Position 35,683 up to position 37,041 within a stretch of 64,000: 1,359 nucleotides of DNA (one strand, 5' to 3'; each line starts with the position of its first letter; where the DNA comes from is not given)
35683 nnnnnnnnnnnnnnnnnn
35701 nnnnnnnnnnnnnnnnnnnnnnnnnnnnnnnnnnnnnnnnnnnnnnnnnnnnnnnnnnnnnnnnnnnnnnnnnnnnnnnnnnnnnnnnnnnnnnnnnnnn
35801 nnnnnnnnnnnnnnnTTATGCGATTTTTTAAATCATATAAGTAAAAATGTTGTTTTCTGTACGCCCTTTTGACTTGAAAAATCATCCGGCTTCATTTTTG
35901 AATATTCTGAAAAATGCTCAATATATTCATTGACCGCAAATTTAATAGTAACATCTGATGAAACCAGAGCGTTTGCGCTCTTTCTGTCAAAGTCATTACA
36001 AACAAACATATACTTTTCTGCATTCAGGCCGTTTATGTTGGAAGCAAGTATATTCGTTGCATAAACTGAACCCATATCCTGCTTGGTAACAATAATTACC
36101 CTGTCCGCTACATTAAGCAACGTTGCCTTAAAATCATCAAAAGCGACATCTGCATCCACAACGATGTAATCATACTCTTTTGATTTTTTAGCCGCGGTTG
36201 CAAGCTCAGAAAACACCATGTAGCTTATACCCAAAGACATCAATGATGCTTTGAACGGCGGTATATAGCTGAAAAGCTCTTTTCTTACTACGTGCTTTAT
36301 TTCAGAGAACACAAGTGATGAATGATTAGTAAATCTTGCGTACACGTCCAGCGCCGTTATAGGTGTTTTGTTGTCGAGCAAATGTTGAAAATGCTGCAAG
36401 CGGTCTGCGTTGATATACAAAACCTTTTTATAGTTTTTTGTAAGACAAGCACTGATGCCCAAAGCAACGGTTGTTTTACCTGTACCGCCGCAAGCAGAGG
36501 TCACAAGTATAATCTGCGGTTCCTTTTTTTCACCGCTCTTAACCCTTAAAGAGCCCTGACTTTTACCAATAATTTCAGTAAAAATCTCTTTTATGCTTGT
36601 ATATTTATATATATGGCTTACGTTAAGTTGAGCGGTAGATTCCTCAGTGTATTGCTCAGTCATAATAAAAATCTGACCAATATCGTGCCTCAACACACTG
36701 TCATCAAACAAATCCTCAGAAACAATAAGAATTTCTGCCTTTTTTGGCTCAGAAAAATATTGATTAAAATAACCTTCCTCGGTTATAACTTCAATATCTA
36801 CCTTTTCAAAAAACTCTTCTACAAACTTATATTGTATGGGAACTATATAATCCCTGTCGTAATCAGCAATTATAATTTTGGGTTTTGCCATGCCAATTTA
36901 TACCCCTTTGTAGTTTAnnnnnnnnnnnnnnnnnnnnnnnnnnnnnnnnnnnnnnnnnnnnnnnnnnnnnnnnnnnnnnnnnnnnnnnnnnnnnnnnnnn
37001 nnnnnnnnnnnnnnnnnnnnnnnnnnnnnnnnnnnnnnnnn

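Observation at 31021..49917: Non-canonical EssC/YukD secretion operon fused to an FHA / Hanks-kinase / PP2C phospho-threonine module and lacking WXG100, EsaA, EssA and EssB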

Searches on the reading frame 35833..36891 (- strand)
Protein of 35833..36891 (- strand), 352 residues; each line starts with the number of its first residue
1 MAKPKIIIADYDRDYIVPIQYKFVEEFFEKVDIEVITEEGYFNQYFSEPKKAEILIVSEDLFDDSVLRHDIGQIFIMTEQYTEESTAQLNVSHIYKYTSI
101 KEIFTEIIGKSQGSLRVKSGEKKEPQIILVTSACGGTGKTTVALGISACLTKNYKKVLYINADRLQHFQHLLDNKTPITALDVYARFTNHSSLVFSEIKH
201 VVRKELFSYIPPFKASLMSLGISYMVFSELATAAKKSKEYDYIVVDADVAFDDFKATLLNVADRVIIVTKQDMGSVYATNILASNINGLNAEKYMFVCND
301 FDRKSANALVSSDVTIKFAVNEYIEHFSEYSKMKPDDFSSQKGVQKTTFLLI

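Call 3: search_protein_families(library=pfam, proteins=[window:35833-36891:-], max_evalue=0.01)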
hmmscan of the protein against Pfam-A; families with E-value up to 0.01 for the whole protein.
window:35833-36891:- (352 aa): 9 families
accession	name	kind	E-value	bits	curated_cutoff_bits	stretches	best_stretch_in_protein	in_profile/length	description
PF13614.12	AAA_31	-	1.7e-12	48.1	27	1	126-289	2-167/177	AAA domain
PF01656.29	CbiA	-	1e-06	29.2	25.4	1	128-306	1-70/125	CobQ/CobB/MinD/ParA nucleotide binding domain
PF00142.24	Fer4_NifH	-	5.4e-06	26.5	25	1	134-288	8-167/271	4Fe-4S iron sulfur cluster binding proteins, NifH/frxC family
PF10609.15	ParA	-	0.00019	21.4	27.1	1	126-163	4-41/246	NUBPL iron-transfer P-loop NTPase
PF25199.1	nSTAND_NTPase5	-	0.001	19.4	34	1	109-171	26-87/145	Novel STAND NTPase 5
PF09140.17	MipZ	-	0.0011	18.8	20.7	1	127-178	2-54/262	ATPase MipZ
PF07015.17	VirC1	-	0.0024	17.7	24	0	126-171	2-47/231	VirC1 protein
PF13809.12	Tubulin_2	-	0.0042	16.8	27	1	94-155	129-191/356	Tubulin like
PF04851.21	ResIII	-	0.0075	16.6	22.5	0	123-246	21-132/164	Type III restriction enzyme, res subunit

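Call 4: search_protein_families(library=ncbifam, proteins=[window:35833-36891:-], max_evalue=0.01)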
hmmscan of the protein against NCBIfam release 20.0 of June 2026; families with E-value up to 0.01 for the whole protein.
window:35833-36891:- (352 aa): 22 families
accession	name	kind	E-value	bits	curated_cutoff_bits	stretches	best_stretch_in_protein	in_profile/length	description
TIGR01968.1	minD_bact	equivalog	7e-09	35.4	212.9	1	126-303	2-175/261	septum site-determining protein MinD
NF041546.1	ParA_partition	equivalog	3.7e-08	33.2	180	1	127-164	1-38/203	ParA family partition ATPase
NF033200.1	F430_CfbC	exception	1.7e-07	30.9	402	1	134-311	8-188/260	Ni-sirohydrochlorin a,c-diamide reductive cyclase ATP-dependent reductase subunit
TIGR03371.1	cellulose_yhjQ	equivalog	3.9e-07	29.8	157.85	1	126-170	2-46/246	cellulose biosynthesis protein BcsQ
TIGR01281.1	DPOR_bchL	equivalog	7e-07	28.9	345.15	1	132-290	6-167/268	ferredoxin:protochlorophyllide reductase (ATP-dependent) iron-sulfur ATP-binding protein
TIGR01969.1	minD_arch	subfamily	8.9e-07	28.3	201.75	1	127-280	2-149/251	cell division ATPase MinD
NF008079.0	PRK10818.1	equivalog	1.9e-05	24.2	508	1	126-280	3-154/270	septum site-determining protein MinD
NF009702.0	PRK13231.1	equivalog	5e-05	22.6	427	1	134-311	10-188/264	nitrogenase reductase-like protein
TIGR04291.1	arsen_driv_ArsA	equivalog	5.6e-05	22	650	1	122-182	317-379/565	arsenical pump-driving ATPase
TIGR03018.1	pepcterm_TyrKin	hypoth_equivalog_domain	6.7e-05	22.3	230.65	1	118-164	28-75/207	XrtA-associated tyrosine autokinase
NF047398.1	AAA_KGGVGR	domain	9.3e-05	22.8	90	0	228-286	133-189/190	KGGVGR-motif variant AAA ATPase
TIGR03815.1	CpaE_hom_Actino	equivalog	9.9e-05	21.6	154.45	0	122-163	108-149/340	septum site-determining protein Ssd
NF009701.0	PRK13230.1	subfamily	0.00012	21.2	350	0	134-185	9-61/291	nitrogenase reductase-like protein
TIGR01287.1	nifH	equivalog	0.0002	20.8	394.35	1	134-290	8-169/275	nitrogenase iron protein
NF007350.0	PRK09841.1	equivalog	0.00035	18.8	1248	1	123-172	529-578/726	tyrosine-protein kinase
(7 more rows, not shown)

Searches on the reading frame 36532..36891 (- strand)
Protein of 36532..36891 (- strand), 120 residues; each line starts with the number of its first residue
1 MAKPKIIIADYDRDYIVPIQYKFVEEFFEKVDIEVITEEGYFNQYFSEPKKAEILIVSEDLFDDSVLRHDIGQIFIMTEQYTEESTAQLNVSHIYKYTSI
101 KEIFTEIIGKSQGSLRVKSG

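Call 67: search_protein_families(library=pfam, proteins=[window:36532-36891:-], max_evalue=5)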
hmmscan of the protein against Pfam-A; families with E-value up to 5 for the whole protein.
window:36532-36891:- (120 aa): 2 families
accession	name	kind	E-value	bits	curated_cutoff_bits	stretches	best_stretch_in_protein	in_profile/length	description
PF21194.3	TadZ-like_ARD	-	0.072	13.9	27.4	1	4-109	3-105/108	TadZ-like, receiver domain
PF18708.6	MapZ_C2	-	0.13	12.9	27.6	1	4-51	26-66/94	MapZ extracellular C-terminal domain 2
